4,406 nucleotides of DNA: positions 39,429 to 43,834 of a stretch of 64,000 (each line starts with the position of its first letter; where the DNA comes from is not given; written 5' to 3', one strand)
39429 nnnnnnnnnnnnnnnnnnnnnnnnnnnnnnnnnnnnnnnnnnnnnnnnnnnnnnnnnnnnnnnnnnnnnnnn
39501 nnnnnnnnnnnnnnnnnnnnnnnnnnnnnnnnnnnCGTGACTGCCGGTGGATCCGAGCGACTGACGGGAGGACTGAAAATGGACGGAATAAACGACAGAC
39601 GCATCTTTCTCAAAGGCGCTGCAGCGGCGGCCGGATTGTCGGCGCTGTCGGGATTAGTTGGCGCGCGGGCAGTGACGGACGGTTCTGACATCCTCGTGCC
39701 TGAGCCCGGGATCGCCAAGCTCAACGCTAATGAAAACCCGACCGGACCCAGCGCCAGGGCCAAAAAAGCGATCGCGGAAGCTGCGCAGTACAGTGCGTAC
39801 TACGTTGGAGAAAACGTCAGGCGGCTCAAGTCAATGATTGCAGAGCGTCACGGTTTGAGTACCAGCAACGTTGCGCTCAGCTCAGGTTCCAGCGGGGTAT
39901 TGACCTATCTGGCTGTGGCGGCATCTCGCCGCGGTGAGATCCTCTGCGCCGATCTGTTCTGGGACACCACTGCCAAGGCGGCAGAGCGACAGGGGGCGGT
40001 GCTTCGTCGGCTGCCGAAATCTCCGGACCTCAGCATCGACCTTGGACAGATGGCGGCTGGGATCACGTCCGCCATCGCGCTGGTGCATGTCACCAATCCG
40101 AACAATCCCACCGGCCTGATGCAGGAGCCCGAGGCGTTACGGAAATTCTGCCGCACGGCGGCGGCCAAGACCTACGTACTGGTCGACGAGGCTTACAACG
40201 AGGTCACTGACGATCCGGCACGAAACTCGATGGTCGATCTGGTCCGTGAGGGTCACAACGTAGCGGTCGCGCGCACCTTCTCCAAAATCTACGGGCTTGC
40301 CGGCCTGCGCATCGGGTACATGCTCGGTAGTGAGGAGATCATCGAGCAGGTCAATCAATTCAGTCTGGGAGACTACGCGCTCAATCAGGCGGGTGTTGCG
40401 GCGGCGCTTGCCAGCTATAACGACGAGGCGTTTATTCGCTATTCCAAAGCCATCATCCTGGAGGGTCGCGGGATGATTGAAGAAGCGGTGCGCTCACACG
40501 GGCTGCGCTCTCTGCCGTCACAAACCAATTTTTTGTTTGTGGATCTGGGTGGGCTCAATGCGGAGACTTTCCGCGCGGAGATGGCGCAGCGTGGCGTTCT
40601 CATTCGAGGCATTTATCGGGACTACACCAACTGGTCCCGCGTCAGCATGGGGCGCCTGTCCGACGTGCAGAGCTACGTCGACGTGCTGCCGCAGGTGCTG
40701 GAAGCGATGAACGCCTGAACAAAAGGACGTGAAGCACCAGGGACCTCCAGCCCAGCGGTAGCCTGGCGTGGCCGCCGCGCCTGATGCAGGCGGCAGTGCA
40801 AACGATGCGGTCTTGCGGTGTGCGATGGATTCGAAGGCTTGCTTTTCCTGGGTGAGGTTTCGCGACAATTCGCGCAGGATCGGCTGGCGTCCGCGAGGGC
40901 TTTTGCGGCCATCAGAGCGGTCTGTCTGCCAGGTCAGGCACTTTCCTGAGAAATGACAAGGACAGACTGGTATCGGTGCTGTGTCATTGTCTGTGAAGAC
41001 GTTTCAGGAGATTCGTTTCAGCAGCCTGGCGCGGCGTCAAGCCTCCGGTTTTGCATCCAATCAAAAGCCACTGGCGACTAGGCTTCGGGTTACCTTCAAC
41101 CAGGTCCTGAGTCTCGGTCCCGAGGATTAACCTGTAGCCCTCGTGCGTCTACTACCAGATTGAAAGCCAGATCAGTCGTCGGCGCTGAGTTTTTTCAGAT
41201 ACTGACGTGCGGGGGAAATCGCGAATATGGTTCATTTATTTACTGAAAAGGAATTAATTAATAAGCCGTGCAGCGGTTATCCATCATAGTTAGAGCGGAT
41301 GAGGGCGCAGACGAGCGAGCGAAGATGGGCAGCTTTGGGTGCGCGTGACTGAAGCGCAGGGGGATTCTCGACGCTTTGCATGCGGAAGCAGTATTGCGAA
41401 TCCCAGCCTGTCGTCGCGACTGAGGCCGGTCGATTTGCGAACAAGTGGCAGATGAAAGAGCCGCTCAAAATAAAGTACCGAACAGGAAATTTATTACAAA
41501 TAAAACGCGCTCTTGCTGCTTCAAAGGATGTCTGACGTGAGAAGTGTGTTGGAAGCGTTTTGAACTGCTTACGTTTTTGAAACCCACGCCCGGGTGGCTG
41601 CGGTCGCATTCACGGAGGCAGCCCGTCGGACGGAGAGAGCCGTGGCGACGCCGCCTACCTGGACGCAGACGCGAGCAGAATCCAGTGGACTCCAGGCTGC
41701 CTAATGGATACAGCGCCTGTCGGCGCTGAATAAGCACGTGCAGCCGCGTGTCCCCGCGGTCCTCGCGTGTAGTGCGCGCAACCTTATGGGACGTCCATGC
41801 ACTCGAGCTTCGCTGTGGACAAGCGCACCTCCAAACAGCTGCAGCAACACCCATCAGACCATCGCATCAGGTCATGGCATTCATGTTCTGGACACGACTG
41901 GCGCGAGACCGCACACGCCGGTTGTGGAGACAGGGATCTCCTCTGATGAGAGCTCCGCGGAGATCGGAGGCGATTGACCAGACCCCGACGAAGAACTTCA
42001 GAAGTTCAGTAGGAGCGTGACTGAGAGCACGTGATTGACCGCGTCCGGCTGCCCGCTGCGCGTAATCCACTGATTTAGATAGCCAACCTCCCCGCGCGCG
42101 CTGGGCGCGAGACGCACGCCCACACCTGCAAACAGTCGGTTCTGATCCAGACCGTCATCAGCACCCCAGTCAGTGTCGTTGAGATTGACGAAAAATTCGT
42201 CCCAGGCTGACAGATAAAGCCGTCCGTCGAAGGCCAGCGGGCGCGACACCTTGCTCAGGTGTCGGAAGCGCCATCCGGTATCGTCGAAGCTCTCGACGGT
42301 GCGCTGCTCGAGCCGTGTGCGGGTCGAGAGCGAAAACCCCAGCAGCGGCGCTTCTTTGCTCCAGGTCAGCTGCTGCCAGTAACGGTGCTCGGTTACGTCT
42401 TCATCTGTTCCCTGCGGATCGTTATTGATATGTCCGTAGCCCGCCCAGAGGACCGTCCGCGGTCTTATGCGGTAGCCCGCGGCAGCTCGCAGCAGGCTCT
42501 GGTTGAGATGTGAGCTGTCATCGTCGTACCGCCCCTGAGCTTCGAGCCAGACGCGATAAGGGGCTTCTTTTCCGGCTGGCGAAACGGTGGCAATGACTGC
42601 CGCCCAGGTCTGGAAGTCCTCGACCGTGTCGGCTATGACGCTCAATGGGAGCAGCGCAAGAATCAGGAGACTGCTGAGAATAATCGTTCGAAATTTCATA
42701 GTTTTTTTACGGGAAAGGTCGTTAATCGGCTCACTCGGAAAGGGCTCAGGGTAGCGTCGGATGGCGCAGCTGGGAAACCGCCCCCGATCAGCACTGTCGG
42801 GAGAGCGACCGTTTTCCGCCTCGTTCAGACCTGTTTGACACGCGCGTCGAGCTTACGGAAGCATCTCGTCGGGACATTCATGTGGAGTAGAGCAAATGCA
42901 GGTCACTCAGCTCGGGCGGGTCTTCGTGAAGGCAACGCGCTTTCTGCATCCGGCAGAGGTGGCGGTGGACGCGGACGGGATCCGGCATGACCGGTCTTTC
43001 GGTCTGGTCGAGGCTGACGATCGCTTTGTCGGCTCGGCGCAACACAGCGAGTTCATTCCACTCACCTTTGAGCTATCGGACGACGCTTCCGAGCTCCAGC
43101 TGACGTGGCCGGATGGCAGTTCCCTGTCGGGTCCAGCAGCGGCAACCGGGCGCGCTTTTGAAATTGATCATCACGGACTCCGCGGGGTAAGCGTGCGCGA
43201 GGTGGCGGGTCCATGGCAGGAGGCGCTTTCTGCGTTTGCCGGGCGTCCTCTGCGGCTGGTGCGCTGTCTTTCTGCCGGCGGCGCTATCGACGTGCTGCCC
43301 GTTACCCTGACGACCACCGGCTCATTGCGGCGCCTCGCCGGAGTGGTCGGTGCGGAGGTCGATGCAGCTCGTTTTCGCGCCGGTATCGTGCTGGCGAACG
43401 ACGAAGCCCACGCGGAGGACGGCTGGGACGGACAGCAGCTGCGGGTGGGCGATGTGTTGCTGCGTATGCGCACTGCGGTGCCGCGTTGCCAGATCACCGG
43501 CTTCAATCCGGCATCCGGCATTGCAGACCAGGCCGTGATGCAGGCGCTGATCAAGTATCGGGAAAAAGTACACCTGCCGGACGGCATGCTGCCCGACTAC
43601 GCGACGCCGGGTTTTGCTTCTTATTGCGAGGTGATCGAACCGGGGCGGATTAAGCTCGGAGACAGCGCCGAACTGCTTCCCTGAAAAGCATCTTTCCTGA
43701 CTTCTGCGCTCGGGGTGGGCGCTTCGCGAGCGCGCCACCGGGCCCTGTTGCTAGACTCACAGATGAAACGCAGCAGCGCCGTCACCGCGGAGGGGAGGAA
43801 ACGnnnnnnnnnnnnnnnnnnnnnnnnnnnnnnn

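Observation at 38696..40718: HisC-family PLP aminotransferase with a Tat signal peptide, downstream of a TauE/SafE exporter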

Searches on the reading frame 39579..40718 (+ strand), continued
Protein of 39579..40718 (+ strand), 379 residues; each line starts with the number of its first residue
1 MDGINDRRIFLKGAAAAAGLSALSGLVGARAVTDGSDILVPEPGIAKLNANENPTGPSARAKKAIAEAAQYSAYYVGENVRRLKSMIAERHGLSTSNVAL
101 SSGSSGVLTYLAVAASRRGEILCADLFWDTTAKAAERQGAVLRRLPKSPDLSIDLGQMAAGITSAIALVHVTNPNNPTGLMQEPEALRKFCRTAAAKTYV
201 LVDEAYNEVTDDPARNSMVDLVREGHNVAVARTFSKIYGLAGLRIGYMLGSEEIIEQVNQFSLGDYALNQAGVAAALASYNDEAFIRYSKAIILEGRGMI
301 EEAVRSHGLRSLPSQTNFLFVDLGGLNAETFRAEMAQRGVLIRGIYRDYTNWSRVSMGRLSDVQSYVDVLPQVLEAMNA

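Call 57: predict_structure(alignment_id=A2)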
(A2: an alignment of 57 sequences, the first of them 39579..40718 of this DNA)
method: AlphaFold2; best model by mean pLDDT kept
length: 379 residues; sequences in the alignment: 57
mean_pLDDT: 89.7   pTM: 0.85
mean pLDDT of the five models: 89.7, 89.8, 89.8, 89.7, 88.5
residues with pLDDT >= 90: 298; 70-90: 38; 50-70: 16; < 50: 27
segments of 3 or more residues with pLDDT < 50: 1-5, 19-39
pLDDT, mean of each block of 10 residues (from residue 1): 49 52 45 46 82 87 93 84 98 98 92 96 93 90 95 97 98 96 98 98 97 97 98 95 95 97 89 97 96 97 98 96 96 97 92 94 97 92
secondary structure, 60 per line:
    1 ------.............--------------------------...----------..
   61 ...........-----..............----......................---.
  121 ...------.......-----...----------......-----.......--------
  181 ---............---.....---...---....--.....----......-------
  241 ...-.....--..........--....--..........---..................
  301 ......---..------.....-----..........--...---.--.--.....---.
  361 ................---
elements in order: H7-19 E46-48 H59-71 H77-90 E98-103 H104-116 E120-123 H130-136 E142-144 H155-160 E166-172 H184-195 E199-203 H213-216 H219-223 E228-233 E245-249 H252-261 H264-267 H270-279 H283-306 E318-322 H328-337 E340-342 E352-356 H360-376
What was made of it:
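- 39579..40718 (+): Tat-exported HisC-fold PLP aminotransferase precursor, 379 aa. The AF2 model has pLDDT 89.7 (call 57).
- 39579..39671 (+): Twin-arginine signal peptide, residues 1-31; the RRIFLK motif is at 39597-39614 and the ARA cleavage motif at residues 29-31. Residues 1-39 have low confidence in the model, as expected for a flexible leader (call 57).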

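Call 59: fold_search(model_id=the predicted structure, library=pdb)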
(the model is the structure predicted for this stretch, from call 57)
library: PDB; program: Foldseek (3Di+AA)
matches with E <= 10: 1958; with E <= 0.001: 1711
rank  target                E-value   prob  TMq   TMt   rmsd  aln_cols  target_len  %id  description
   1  3ly1_A                8.4e-33  1.00  0.83  0.90   2.0       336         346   29  Crystal structure of Putative histidinol-phosphate aminotransferase (YP_050345.1) from Erwinia carotovora atroseptica  (released 2010-03-31)
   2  3ly1_C                1.1e-32  1.00  0.82  0.90   2.1       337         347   29  Crystal structure of Putative histidinol-phosphate aminotransferase (YP_050345.1) from Erwinia carotovora atroseptica  (released 2010-03-31)
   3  3ly1_D                3.4e-32  1.00  0.83  0.88   2.0       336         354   29  Crystal structure of Putative histidinol-phosphate aminotransferase (YP_050345.1) from Erwinia carotovora atroseptica  (released 2010-03-31)
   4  3ffh_B                1.8e-27  1.00  0.79  0.85   2.3       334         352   27  The crystal structure of histidinol-phosphate aminotransferase from Listeria innocua Clip11262. (released 2008-12-23)
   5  4wbt_A                3.0e-27  1.00  0.81  0.83   2.3       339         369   29  Crystal structure of histidinol-phosphate aminotransferase from Sinorhizobium meliloti in complex with pyridoxal-5'-ph (released 2014-09-24)
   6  4wbt_B                4.0e-27  1.00  0.81  0.83   2.3       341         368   30  Crystal structure of histidinol-phosphate aminotransferase from Sinorhizobium meliloti in complex with pyridoxal-5'-ph (released 2014-09-24)
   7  4r2n_A                7.1e-27  1.00  0.79  0.84   2.5       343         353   28  Crystal structure of Rv3772 in complex with its substrate (released 2015-08-12)
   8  3get_A                7.5e-27  1.00  0.81  0.84   2.2       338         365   23  Crystal structure of putative histidinol-phosphate aminotransferase (NP_281508.1) from Campylobacter jejuni at 2.01 A  (released 2009-03-24)
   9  4wbt_C                1.0e-26  1.00  0.81  0.83   2.4       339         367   29  Crystal structure of histidinol-phosphate aminotransferase from Sinorhizobium meliloti in complex with pyridoxal-5'-ph (released 2014-09-24)
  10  3hdo_B                1.8e-26  1.00  0.77  0.83   2.8       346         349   28  Crystal Structure of a Histidinol-phosphate aminotransferase from Geobacter metallireducens (released 2009-05-19)
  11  3hdo_A                1.9e-26  1.00  0.78  0.84   2.6       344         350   27  Crystal Structure of a Histidinol-phosphate aminotransferase from Geobacter metallireducens (released 2009-05-19)
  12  3get_B                2.6e-26  1.00  0.81  0.84   2.2       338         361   23  Crystal structure of putative histidinol-phosphate aminotransferase (NP_281508.1) from Campylobacter jejuni at 2.01 A  (released 2009-03-24)
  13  3ffh_A                2.7e-26  1.00  0.77  0.82   7.4       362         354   27  The crystal structure of histidinol-phosphate aminotransferase from Listeria innocua Clip11262. (released 2008-12-23)
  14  8bj3_B                3.1e-26  1.00  0.78  0.82   2.4       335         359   24  Crystal structure of Medicago truncatula histidinol-phosphate aminotransferase (HISN6) in complex with histidinol-phos (released 2023-03-22)
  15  8bj1_A                4.9e-26  1.00  0.77  0.81   2.5       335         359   25  Crystal structure of Medicago truncatula histidinol-phosphate aminotransferase (HISN6) in the open state (released 2023-03-22)
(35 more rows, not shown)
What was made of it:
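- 39579..40718 (+): The best fold match is PDB 3LY1, followed by HisC structures (call 59).
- On Class I/II aminotransferases (PF00155, fold type I): The AF2 model matches HisC-type structures with TM-scores of 0.7-0.9 (call 59).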

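Call 69: search_protein_families(library=pfam, alignment_id=A4, max_evalue=0.00001)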
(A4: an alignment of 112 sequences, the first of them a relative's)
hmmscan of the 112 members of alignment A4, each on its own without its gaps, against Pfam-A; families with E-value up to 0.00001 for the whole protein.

A. member 1, L002:4865-6235:- (456 aa): 1 family
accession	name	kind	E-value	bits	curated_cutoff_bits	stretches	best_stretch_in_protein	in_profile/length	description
PF07992.20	Pyr_redox_2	-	1.7e-07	31.4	26.1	1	5-190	2-170/291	Pyridine nucleotide-disulphide oxidoreductase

B. families by the number of members that match (of 112 scanned): 139 families (the first 25 are shown)
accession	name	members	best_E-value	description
PF00593.30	TonB_dep_Rec_b-barrel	4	4.8e-38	TonB dependent receptor-like, beta-barrel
PF03466.25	LysR_substrate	4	3.5e-24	LysR substrate binding domain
PF00126.33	HTH_1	4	2.7e-20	Bacterial regulatory helix-turn-helix protein, lysR family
PF14905.12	OMP_b-brl_3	3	1e-22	Outer membrane protein beta-barrel family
PF07715.20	Plug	3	1e-17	TonB-dependent Receptor Plug Domain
PF07690.21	MFS_1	2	1.4e-47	Major Facilitator Superfamily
PF00005.33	ABC_tran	2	5.8e-35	ABC transporter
PF00753.33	Lactamase_B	2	3.7e-28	Metallo-beta-lactamase superfamily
PF13450.12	NAD_binding_8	2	4.4e-16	NAD(P)-binding Rossmann-like domain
PF13417.12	GST_N_3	2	3.5e-13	Glutathione S-transferase, N-terminal domain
PF13649.12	Methyltransf_25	2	9.3e-13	Methyltransferase domain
PF13409.12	GST_N_2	2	1.6e-12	Glutathione S-transferase, N-terminal domain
PF07992.20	Pyr_redox_2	2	2.3e-11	Pyridine nucleotide-disulphide oxidoreductase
PF13847.12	Methyltransf_31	2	7.6e-11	Methyltransferase domain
PF02798.26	GST_N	2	3.6e-08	Glutathione S-transferase, N-terminal domain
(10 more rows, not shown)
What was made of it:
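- Tried and rejected: A Pfam census of 112 flanking ORFs found nothing related to sulfonate metabolism (call 69).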

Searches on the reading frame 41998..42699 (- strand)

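Call 3: search_protein_families(library=pfam, proteins=[window:41998-42699:-])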
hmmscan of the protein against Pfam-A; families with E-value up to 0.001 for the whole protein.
window:41998-42699:- (233 aa): 1 family
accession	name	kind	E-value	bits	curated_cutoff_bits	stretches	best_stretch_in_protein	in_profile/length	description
PF10677.15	DUF2490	-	1.7e-52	178.3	29.8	1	29-217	1-182/186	Protein of unknown function (DUF2490)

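Call 4: search_protein_families(library=ncbifam, proteins=[window:41998-42699:-])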
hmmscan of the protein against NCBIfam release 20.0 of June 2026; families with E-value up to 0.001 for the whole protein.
window:41998-42699:- (233 aa): 0 families

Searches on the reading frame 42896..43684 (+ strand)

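Call 3: search_protein_families(library=pfam, proteins=[window:42896-43684:+])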
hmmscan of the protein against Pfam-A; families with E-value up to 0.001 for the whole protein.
window:42896-43684:+ (262 aa): 2 families
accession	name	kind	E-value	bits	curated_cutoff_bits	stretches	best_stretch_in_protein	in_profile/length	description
PF03473.23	MOSC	-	4.5e-11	43.2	22.7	1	135-257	11-118/120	MOSC domain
PF03476.21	MOSC_N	-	0.00016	21.9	25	1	5-84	6-88/119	MOSC N-terminal beta barrel domain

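Call 4: search_protein_families(library=ncbifam, proteins=[window:42896-43684:+])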
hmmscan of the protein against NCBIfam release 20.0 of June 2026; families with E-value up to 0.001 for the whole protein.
window:42896-43684:+ (262 aa): 0 families
